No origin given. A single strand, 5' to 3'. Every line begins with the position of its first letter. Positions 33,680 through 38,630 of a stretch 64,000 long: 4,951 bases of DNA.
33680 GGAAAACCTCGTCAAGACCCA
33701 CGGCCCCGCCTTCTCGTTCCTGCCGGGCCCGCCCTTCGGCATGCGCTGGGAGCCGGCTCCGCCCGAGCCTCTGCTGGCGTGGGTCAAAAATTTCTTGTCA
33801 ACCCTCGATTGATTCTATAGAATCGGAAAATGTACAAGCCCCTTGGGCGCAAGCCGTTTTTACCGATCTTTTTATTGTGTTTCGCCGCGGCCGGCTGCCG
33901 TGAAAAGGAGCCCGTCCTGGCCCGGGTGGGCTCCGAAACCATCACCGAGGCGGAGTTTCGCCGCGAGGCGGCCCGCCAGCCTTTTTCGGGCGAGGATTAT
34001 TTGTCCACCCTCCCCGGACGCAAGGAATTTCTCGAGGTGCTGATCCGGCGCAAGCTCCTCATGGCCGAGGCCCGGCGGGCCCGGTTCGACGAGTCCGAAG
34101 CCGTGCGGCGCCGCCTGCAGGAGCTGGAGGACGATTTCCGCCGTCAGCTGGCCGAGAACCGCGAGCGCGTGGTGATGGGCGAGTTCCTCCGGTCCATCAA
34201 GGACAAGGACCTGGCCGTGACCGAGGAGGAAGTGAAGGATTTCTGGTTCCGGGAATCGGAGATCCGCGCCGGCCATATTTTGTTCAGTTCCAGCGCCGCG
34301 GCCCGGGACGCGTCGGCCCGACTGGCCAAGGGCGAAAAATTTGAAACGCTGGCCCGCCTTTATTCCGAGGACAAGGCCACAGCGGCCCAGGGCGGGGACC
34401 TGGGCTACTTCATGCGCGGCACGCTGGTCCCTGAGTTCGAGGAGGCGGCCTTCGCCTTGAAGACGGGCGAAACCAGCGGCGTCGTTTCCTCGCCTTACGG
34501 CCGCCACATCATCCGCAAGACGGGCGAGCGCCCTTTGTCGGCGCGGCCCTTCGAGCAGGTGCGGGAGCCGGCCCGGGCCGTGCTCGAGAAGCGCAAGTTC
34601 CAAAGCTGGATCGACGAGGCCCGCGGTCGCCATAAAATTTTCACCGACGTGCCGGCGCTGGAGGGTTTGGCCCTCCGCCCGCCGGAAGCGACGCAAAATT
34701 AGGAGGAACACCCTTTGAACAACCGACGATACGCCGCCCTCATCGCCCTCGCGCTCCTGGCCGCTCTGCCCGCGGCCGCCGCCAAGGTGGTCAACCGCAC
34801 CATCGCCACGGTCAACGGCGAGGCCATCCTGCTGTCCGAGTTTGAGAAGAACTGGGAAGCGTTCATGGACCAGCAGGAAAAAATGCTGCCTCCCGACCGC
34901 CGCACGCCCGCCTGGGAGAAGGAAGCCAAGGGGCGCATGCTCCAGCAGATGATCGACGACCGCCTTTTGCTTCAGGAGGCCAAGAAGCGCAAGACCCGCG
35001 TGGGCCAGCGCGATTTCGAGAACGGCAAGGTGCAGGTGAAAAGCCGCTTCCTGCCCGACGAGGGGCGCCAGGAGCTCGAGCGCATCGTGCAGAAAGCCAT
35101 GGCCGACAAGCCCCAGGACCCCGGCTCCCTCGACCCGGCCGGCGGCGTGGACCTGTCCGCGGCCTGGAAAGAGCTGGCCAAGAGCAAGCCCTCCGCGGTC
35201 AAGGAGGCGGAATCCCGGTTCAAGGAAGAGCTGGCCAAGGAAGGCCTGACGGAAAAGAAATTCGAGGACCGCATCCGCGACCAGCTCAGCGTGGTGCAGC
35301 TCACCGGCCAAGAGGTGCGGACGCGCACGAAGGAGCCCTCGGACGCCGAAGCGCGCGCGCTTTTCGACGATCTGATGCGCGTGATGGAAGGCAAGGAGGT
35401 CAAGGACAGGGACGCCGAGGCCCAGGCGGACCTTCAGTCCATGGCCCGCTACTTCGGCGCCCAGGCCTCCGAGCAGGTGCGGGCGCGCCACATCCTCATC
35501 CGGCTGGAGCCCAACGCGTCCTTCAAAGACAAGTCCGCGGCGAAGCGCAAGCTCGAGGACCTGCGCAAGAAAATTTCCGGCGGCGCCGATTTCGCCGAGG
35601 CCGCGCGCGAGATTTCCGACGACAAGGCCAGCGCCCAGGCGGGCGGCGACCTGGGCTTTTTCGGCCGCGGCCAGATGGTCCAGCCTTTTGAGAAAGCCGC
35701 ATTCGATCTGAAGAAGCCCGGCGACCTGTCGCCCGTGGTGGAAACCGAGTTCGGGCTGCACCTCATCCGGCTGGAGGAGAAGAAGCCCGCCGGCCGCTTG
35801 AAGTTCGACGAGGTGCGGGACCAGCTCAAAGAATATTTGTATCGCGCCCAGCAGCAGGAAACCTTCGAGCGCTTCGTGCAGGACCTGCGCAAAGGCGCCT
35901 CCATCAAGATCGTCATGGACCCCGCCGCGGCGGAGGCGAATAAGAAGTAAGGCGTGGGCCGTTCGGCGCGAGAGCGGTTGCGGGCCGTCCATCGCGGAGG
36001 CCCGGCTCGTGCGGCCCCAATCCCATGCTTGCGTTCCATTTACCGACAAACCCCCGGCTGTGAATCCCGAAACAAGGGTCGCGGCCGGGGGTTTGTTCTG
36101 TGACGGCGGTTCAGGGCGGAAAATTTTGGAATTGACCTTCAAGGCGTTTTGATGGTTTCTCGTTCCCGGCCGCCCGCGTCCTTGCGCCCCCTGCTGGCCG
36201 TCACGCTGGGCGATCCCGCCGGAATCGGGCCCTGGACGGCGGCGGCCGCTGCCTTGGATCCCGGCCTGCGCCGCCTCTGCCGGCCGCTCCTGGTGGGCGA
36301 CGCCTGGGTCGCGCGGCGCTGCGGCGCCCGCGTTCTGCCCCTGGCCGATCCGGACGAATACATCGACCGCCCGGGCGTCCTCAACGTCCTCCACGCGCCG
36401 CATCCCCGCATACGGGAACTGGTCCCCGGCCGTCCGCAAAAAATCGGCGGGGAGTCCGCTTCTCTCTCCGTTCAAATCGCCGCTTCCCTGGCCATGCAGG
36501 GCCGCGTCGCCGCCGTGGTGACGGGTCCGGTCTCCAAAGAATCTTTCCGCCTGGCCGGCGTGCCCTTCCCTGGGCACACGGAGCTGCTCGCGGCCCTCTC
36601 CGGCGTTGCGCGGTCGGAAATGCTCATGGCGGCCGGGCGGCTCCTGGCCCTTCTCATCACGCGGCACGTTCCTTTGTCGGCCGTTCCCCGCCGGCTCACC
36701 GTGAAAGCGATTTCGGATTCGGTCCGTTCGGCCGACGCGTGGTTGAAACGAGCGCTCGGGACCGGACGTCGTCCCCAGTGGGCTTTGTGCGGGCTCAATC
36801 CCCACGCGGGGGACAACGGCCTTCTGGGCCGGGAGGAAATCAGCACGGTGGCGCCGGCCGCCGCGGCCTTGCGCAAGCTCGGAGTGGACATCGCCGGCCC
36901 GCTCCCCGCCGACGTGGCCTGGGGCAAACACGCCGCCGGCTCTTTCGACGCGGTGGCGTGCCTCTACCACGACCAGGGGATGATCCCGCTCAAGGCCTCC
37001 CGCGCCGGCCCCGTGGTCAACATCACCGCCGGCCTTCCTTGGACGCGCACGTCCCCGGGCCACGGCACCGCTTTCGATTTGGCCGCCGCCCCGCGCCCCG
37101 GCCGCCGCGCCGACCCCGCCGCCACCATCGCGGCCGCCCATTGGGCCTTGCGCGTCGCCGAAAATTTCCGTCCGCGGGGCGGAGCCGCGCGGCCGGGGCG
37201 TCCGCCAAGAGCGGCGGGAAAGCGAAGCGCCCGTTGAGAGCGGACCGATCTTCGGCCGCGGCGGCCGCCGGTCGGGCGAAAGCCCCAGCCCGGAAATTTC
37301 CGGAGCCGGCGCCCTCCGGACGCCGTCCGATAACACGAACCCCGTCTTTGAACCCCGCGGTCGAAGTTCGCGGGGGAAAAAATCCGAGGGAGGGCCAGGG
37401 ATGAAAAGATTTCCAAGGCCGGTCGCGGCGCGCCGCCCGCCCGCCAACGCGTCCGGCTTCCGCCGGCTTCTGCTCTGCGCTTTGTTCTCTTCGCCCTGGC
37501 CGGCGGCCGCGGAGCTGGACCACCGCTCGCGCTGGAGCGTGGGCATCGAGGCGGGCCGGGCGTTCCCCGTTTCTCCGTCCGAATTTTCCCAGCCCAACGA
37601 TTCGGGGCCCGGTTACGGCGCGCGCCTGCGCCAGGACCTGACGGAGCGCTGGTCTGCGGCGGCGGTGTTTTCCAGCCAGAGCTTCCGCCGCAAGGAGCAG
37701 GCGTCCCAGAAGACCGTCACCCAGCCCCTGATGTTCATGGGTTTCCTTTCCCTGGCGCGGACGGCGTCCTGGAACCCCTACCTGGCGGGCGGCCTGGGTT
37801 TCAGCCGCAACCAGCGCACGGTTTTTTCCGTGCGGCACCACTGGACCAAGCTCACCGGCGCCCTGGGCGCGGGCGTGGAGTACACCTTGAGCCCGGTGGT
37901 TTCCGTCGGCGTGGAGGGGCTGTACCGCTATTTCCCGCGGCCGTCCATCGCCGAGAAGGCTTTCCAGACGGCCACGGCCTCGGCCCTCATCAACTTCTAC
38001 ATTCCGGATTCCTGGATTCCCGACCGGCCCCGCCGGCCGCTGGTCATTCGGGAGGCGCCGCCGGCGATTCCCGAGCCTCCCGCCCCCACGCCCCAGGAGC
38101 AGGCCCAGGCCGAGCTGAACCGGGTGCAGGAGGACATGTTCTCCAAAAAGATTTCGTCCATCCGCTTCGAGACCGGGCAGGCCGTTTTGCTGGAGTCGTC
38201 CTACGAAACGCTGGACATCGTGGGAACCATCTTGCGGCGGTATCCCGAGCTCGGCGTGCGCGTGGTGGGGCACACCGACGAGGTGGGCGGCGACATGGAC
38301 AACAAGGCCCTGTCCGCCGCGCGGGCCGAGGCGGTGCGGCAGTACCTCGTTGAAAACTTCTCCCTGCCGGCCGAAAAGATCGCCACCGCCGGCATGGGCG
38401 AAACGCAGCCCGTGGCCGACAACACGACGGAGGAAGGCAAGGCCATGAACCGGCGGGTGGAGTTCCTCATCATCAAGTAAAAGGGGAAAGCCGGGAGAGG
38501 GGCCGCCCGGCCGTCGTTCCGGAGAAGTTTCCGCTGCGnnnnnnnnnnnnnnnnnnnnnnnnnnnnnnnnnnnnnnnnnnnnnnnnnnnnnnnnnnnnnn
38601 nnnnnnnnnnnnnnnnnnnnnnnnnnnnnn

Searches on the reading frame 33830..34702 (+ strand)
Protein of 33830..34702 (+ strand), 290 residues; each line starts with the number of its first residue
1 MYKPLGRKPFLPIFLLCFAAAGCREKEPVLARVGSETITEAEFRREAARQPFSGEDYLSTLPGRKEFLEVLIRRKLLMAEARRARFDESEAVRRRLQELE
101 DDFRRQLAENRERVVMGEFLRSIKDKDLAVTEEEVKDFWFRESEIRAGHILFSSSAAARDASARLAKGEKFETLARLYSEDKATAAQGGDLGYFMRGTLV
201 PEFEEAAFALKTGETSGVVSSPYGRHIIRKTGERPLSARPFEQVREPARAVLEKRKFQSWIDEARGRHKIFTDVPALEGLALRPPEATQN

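Call 49: search_protein_families(library=pfam, proteins=[window:33830-34702:+], max_evalue=0.0001)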
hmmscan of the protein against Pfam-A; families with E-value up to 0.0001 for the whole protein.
window:33830-34702:+ (290 aa): 4 families
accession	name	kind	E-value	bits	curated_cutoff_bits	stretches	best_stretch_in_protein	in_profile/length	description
PF13616.12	Rotamase_3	-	2.2e-21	77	22.5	1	156-231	38-113/116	PPIC-type PPIASE domain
PF00639.27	Rotamase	-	6.9e-21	75.5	21.7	1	156-230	20-95/97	PPIC-type PPIASE domain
PF13145.12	Rotamase_2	-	2.7e-16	60.9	27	1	140-246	17-121/121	PPIC-type PPIASE domain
PF13624.11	SurA_N_3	-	5.8e-05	23.4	27.2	0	22-99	32-120/162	SurA-like N-terminal domain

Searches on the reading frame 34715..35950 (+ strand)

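Call 49: search_protein_families(library=pfam, proteins=[window:34715-35950:+], max_evalue=0.0001)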
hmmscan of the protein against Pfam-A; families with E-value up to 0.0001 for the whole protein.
window:34715-35950:+ (411 aa): 6 families
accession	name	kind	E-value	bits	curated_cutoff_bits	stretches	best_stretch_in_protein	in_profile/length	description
PF13616.12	Rotamase_3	-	1e-31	110.3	22.5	1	242-357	2-116/116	PPIC-type PPIASE domain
PF00639.27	Rotamase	-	5.5e-29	101.4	21.7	1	259-354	1-96/97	PPIC-type PPIASE domain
PF13624.11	SurA_N_3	-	3.4e-12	46.9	27.2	1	26-100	34-112/162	SurA-like N-terminal domain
PF13145.12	Rotamase_2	-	7.7e-12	46.5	27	1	269-369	29-121/121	PPIC-type PPIASE domain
PF13623.11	SurA_N_2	-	2.6e-09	37.5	28.5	1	26-103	39-117/145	SurA-like N-terminal domain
PF09312.16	SurA_N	-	3.8e-06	27.5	30.8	0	26-102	1-73/118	SurA N-terminal domain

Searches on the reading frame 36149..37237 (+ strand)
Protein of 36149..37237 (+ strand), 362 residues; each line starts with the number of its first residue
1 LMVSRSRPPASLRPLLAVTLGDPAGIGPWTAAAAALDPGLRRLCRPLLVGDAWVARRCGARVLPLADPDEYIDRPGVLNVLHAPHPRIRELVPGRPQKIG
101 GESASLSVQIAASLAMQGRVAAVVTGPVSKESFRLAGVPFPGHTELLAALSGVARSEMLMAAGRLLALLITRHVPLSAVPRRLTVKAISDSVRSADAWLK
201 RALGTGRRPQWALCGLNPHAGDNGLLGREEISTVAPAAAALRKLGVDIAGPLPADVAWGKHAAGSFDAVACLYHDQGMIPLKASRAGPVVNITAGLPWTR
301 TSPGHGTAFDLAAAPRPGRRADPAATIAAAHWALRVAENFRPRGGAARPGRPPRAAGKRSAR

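Call 49: search_protein_families(library=pfam, proteins=[window:36149-37237:+], max_evalue=0.0001)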
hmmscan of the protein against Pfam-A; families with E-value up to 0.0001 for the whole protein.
window:36149-37237:+ (362 aa): 1 family
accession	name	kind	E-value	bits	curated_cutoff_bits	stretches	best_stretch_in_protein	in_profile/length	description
PF04166.17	PdxA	-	6.5e-78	262.5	27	1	43-332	2-285/286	Pyridoxal phosphate biosynthetic protein PdxA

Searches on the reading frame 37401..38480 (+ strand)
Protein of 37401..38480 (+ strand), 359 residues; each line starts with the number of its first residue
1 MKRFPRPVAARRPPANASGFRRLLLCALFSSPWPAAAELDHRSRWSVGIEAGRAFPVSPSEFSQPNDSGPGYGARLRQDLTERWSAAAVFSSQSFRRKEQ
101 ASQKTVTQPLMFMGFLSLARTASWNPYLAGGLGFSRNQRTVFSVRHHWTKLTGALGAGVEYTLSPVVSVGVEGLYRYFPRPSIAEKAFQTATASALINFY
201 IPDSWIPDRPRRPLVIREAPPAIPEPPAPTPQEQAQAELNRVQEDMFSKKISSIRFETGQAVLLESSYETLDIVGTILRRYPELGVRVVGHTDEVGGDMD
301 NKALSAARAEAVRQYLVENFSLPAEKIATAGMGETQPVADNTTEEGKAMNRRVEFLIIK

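Call 49: search_protein_families(library=pfam, proteins=[window:37401-38480:+], max_evalue=0.0001)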
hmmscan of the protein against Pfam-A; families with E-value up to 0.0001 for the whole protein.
window:37401-38480:+ (359 aa): 3 families
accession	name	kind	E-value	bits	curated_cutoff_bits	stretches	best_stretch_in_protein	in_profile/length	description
PF00691.25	OmpA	-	1e-21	77.6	27.2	1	255-351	1-98/98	OmpA family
PF13505.12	OMP_b-brl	-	2.7e-11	44.4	28.7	1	24-178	4-155/175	Outer membrane protein beta-barrel domain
PF05359.17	DUF748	-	1.3e-05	23.9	50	0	248-294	875-921/1037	Domain of Unknown Function (DUF748)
